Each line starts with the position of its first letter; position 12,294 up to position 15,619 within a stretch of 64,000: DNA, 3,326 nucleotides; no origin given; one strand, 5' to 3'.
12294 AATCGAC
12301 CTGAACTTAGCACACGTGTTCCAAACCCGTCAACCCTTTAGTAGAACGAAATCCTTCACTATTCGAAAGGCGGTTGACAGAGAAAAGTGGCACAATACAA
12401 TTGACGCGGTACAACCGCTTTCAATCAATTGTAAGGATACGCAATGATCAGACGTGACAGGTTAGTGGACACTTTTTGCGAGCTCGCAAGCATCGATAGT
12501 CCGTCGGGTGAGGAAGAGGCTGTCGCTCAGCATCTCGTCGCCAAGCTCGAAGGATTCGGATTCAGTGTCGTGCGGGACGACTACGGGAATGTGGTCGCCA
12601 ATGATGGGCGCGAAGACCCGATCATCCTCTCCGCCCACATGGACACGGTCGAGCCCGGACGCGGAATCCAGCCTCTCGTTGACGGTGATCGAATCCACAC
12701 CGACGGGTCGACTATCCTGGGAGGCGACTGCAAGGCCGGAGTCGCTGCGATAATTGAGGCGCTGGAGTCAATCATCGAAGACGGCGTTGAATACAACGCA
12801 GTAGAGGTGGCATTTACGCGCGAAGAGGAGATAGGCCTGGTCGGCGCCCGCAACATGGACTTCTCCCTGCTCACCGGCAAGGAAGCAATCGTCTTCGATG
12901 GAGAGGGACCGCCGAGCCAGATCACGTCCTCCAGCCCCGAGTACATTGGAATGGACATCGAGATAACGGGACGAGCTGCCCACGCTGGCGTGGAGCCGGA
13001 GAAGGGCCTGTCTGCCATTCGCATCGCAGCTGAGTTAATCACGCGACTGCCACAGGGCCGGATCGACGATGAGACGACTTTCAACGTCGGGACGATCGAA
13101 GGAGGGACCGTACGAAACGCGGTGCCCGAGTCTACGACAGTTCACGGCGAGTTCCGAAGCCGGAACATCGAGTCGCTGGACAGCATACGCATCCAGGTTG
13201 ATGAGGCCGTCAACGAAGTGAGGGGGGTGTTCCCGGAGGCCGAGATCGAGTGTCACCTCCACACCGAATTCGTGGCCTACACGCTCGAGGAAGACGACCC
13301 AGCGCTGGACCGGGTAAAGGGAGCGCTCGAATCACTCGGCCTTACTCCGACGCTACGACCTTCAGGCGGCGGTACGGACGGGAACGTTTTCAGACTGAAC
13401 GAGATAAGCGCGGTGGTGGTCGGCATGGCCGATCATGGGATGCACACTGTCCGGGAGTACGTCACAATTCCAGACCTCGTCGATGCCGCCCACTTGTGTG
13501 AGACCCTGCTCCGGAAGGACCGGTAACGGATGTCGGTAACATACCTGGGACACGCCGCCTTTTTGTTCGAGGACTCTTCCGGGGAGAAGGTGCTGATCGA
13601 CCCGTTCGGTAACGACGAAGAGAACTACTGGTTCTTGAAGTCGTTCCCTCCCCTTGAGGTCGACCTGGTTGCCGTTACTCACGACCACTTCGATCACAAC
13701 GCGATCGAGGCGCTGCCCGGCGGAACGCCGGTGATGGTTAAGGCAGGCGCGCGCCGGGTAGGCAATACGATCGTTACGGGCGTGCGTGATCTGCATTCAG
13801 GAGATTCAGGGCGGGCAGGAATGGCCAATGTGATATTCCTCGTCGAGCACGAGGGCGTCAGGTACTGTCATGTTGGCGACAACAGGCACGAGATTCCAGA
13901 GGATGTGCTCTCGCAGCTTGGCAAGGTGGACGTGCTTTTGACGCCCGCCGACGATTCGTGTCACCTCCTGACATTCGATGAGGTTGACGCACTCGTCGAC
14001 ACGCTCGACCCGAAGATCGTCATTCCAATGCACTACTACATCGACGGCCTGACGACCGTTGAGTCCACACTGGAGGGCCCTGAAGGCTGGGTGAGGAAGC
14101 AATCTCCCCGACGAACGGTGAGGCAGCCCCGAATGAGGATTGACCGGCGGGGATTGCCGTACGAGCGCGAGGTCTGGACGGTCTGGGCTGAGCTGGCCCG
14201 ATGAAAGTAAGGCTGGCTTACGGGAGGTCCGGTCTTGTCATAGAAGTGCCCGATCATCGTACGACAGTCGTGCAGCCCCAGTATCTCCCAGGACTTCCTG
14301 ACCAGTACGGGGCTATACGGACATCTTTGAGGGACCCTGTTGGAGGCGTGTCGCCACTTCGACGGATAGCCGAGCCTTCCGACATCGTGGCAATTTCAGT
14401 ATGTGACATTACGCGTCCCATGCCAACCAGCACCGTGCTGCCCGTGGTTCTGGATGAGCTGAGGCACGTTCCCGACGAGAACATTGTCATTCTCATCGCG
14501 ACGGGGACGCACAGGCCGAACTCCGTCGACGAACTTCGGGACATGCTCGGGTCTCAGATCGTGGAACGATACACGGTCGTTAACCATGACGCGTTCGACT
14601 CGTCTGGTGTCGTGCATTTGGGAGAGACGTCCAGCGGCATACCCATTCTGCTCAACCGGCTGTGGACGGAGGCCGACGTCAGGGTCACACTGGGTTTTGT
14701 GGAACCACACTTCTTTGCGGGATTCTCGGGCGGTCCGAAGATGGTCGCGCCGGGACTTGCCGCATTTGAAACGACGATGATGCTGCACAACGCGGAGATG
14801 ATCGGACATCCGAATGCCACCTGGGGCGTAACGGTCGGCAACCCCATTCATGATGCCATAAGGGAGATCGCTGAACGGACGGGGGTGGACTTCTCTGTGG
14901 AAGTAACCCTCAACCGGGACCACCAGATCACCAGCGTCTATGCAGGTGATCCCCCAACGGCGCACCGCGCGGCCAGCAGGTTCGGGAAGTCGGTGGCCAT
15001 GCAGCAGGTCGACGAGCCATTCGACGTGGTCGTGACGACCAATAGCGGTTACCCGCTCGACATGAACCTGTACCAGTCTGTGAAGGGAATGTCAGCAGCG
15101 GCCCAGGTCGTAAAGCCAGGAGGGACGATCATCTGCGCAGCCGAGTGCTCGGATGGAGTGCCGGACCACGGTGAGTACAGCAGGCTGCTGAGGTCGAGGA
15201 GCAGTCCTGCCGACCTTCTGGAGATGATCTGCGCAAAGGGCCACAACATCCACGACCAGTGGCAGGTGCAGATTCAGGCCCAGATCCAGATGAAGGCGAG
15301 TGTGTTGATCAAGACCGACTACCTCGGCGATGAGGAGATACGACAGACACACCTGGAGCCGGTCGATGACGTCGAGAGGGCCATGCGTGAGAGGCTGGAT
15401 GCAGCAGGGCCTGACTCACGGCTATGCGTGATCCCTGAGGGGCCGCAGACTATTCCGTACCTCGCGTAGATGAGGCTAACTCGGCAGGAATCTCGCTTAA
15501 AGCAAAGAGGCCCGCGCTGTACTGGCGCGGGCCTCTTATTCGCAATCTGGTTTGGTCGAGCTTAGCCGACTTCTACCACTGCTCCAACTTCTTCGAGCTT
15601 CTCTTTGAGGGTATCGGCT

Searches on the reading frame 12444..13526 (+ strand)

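Call 62: search_protein_families(library=pfam, proteins=[window:12444-13526:+], max_evalue=0.00001)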
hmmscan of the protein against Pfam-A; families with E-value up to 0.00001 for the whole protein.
window:12444-13526:+ (360 aa): 3 families
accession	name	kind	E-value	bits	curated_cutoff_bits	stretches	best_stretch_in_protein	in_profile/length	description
PF07687.19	M20_dimer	-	3.9e-21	75.5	21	1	168-258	7-101/107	Peptidase dimerisation domain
PF01546.33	Peptidase_M20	-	3.9e-19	69.8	24.6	1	61-357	1-205/206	Peptidase family M20/M25/M40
PF05343.19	Peptidase_M42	-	4.2e-09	36.3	23.2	0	95-151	134-188/292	M42 glutamyl aminopeptidase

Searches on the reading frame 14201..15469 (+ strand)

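Call 62: search_protein_families(library=pfam, proteins=[window:14201-15469:+], max_evalue=0.00001)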
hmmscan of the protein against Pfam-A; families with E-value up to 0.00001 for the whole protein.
window:14201-15469:+ (422 aa): 2 families
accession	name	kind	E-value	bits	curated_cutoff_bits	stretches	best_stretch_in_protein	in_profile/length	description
PF09861.14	Lar_N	-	1.4e-58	198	23.3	1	7-209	1-204/204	Lactate racemase N-terminal domain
PF21113.2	LarA_C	-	1.2e-35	123.2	25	1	273-414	5-147/152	Lactate racemase C-terminal domain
